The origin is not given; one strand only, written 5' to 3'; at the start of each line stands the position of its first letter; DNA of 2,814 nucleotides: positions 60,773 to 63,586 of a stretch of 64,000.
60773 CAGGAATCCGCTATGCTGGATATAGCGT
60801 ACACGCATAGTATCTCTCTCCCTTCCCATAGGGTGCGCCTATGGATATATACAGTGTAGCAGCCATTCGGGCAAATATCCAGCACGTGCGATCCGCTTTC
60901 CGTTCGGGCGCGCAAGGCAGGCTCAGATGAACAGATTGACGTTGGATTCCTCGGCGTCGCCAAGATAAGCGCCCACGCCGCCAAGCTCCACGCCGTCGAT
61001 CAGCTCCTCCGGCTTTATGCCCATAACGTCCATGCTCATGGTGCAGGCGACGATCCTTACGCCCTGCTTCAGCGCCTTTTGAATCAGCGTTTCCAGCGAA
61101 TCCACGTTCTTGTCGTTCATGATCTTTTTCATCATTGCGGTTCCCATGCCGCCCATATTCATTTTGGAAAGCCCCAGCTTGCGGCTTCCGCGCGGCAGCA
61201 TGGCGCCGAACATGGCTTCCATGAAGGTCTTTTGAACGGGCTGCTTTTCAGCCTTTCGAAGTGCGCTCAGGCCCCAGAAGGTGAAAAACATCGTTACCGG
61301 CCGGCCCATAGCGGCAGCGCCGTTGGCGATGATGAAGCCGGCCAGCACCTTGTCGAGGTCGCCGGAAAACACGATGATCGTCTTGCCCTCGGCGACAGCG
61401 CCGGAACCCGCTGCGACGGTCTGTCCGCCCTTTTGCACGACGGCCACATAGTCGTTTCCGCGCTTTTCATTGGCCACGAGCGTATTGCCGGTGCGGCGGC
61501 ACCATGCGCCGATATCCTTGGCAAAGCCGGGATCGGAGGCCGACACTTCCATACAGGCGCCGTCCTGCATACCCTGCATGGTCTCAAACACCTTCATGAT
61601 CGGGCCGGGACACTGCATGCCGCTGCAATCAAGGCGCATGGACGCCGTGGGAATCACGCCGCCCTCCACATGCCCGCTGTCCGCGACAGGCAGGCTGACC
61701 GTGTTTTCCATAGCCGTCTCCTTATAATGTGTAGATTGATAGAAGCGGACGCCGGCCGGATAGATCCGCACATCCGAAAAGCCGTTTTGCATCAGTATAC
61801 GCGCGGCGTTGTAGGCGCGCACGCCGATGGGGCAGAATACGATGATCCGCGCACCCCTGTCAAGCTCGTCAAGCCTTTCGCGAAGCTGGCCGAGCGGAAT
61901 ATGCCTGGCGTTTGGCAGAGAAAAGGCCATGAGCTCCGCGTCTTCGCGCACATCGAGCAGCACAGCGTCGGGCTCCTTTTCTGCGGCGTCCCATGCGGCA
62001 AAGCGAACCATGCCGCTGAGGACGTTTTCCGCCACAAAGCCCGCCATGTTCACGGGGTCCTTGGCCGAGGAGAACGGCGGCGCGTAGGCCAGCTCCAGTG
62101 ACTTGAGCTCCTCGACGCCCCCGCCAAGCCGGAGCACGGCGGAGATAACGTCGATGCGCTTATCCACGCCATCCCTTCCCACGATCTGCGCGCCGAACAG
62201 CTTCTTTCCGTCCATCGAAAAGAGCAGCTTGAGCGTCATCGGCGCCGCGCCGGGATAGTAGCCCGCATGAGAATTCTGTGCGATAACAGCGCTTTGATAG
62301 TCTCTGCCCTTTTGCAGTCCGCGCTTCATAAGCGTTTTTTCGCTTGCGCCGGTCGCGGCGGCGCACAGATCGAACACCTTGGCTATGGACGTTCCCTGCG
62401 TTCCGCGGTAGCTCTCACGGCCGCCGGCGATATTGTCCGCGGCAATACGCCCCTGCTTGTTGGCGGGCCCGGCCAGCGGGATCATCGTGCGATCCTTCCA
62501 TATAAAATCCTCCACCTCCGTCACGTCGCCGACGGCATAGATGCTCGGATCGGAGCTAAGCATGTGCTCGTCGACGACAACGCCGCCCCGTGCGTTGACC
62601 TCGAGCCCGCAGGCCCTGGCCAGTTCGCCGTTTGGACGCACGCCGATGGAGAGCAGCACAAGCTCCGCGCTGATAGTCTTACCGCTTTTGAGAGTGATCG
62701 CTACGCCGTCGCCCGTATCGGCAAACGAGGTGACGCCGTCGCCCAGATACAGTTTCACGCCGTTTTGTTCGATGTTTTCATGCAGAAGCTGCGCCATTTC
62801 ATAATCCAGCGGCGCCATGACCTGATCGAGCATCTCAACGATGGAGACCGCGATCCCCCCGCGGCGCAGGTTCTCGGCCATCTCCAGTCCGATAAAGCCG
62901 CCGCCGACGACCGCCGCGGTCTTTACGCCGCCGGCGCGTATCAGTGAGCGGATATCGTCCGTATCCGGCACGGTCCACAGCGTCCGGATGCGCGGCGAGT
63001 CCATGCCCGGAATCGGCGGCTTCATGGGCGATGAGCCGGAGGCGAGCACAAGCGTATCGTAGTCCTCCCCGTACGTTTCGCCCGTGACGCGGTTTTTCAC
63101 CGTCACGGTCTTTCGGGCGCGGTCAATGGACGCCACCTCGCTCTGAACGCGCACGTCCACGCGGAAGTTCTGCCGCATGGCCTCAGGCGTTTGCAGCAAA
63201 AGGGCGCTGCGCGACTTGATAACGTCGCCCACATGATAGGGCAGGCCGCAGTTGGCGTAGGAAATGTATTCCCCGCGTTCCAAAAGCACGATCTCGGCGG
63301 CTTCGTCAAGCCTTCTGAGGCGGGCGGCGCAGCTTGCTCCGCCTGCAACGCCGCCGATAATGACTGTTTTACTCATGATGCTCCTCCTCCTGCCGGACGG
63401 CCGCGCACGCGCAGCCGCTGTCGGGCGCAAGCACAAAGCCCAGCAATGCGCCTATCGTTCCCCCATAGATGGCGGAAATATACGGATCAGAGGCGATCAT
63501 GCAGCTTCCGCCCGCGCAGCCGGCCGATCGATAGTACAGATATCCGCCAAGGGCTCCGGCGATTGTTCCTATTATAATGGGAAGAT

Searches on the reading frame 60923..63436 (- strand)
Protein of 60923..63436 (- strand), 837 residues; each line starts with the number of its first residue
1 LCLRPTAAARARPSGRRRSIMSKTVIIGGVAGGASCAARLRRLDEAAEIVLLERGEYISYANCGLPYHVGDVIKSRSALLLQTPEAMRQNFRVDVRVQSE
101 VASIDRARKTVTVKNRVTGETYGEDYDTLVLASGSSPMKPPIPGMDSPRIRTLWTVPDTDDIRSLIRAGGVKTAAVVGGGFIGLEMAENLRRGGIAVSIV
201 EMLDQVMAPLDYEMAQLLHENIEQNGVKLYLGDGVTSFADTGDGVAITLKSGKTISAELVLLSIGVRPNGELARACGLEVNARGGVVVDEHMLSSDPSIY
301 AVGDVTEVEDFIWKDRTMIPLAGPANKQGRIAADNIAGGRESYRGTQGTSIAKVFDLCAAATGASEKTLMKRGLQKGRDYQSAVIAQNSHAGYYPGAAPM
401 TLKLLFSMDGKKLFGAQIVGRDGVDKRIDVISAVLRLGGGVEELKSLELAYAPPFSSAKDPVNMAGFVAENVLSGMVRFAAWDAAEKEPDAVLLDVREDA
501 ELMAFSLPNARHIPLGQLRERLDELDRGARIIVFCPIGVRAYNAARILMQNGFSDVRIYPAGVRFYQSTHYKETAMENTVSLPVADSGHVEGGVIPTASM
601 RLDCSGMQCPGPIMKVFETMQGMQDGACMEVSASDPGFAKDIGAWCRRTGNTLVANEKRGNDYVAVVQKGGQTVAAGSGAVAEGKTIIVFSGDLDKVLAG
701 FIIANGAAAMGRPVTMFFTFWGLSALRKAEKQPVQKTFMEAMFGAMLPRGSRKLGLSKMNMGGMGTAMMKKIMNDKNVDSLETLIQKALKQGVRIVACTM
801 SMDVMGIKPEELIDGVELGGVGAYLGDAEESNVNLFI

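Call 40: search_protein_families(library=pfam, proteins=[window:60923-63436:-], max_evalue=0.0001)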
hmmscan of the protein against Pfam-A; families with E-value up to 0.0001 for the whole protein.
window:60923-63436:- (837 aa): 11 families
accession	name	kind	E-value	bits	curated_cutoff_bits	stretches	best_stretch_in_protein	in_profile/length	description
PF07992.20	Pyr_redox_2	-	4.8e-65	220.3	26.1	1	23-328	2-290/291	Pyridine nucleotide-disulphide oxidoreductase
PF13686.11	DrsE_2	-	3.3e-64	216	25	1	685-836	4-156/156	DsrE/DsrF/DrsH-like family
PF01206.22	TusA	-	2.6e-19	69.3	28.6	1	601-669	2-70/70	Sulfurtransferase TusA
PF00070.33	Pyr_redox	-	7.8e-18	65.2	22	1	174-250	2-80/82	Pyridine nucleotide-disulphide oxidoreductase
PF00581.25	Rhodanese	-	5.6e-12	46.4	22.2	1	487-564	10-97/102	Rhodanese-like domain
PF02852.28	Pyr_redox_dim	-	4.6e-10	40.1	25.3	1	352-458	4-105/110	Pyridine nucleotide-disulphide oxidoreductase, dimerisation domain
PF13738.12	Pyr_redox_3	-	2.2e-08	34.2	30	1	86-303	89-305/305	Pyridine nucleotide-disulphide oxidoreductase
PF02635.20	DsrE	-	2.8e-08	34.4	22.7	1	698-824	18-103/116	DsrE/DsrF-like family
PF01593.30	Amino_oxidase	-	5.4e-06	26.4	19.8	0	82-153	205-279/443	Flavin containing amine oxidoreductase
PF01266.30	DAO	-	6.6e-06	26.3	27.9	0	212-277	149-214/353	FAD dependent oxidoreductase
PF13450.12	NAD_binding_8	-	1.4e-05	25.8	21.9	0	26-58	1-31/68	NAD(P)-binding Rossmann-like domain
